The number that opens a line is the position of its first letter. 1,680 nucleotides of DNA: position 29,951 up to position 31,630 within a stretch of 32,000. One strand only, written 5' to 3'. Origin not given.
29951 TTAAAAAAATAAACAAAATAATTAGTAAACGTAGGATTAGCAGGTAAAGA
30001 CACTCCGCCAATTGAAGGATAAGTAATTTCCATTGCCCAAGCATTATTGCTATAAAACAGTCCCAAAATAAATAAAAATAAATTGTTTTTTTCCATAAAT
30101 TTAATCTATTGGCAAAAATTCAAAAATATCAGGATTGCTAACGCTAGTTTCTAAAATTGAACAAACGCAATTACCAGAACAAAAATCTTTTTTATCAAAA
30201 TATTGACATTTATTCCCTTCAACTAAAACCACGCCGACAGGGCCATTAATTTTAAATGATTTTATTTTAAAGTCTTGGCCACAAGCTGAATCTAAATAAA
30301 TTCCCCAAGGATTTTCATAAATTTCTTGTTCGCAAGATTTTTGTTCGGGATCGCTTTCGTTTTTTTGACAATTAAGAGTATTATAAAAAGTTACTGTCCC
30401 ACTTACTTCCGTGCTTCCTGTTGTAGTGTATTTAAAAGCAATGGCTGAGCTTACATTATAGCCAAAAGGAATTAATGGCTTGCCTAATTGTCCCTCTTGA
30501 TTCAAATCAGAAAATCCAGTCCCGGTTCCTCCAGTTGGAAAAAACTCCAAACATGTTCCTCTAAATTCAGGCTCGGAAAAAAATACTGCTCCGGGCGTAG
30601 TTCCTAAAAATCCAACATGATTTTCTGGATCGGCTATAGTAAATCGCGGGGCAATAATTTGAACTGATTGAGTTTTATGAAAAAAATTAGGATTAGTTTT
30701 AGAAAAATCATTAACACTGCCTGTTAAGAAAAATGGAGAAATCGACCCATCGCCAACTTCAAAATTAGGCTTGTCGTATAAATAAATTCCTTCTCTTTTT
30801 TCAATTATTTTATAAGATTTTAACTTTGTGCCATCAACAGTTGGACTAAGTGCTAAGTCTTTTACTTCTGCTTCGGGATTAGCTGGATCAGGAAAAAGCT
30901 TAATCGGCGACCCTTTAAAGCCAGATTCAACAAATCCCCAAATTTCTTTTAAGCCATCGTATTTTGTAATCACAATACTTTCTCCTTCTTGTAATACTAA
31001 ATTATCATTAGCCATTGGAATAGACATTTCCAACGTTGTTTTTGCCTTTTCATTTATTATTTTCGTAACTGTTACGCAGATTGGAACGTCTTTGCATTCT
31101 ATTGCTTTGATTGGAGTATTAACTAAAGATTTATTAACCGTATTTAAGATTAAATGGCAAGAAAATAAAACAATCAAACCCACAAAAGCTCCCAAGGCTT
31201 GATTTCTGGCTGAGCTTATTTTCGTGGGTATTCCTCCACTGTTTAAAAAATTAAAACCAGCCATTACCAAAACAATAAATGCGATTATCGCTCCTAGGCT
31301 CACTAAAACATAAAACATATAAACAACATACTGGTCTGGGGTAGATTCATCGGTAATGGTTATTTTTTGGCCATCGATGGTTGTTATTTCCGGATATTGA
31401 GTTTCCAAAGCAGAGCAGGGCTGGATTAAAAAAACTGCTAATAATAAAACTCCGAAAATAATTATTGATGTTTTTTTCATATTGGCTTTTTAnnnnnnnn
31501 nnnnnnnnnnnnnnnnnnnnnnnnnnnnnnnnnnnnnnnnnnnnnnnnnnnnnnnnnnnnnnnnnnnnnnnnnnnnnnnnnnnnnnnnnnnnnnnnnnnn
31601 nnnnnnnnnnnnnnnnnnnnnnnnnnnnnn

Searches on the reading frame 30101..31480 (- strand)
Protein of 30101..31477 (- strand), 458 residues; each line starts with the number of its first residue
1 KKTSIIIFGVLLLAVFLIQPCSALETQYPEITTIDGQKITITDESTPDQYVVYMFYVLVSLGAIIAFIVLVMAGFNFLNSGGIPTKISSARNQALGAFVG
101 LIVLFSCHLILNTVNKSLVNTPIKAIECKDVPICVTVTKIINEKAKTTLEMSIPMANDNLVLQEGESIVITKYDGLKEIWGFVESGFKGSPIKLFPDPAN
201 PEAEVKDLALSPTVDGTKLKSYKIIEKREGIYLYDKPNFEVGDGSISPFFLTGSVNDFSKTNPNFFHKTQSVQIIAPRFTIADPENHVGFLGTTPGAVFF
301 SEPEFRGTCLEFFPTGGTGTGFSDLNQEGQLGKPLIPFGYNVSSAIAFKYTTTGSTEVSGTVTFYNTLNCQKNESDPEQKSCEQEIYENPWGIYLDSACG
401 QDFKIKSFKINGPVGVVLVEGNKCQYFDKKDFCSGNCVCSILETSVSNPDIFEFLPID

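Call 45: find_encoding_contigs(protein=window:30101-31477:-, flank=10000, max_places=4)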
Protein window:30101-31477:- (458 aa): no gene with exactly this product is on record in the collection.
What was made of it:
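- Tried and rejected: The first look-up (call 45) failed because I trimmed the wrong end of a minus-strand ORF.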

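Call 46: find_encoding_contigs(protein=window:30104-31480:-, flank=10000, max_places=4)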
Protein window:30104-31480:- (459 aa): 3 contigs read that carry it; 2 places shown.
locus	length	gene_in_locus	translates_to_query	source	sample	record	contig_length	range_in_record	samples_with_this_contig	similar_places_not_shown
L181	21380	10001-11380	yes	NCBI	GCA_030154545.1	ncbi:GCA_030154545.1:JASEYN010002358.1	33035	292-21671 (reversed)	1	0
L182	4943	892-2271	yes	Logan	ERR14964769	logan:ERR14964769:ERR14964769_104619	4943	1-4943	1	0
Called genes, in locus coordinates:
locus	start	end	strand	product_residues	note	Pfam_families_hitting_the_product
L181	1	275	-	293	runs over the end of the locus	-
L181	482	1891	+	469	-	PF01145:Band_7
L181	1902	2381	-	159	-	-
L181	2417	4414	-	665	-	PF19590:TrbL_3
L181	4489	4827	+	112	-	-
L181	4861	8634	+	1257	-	-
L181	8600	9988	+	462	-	PF18895:T4SS_pilin (weak)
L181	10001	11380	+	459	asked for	-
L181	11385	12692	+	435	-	-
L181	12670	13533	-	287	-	PF00398:RrnaAD, PF02390:Methyltransf_4 (faint)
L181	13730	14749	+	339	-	PF01476:LysM, PF23473:LysM3_LYK4_5 (weak), PF01476:LysM, PF01551:Peptidase_M23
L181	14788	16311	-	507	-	PF13541:ChlI, PF00158:Sigma54_activat (weak), PF01078:Mg_chelatase, PF00004:AAA (faint), PF07728:AAA_5, PF00493:MCM (weak), PF13335:Mg_chelatase_C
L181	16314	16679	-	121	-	PF01258:zf-dskA_traR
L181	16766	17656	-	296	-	-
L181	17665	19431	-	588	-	-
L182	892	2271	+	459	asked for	-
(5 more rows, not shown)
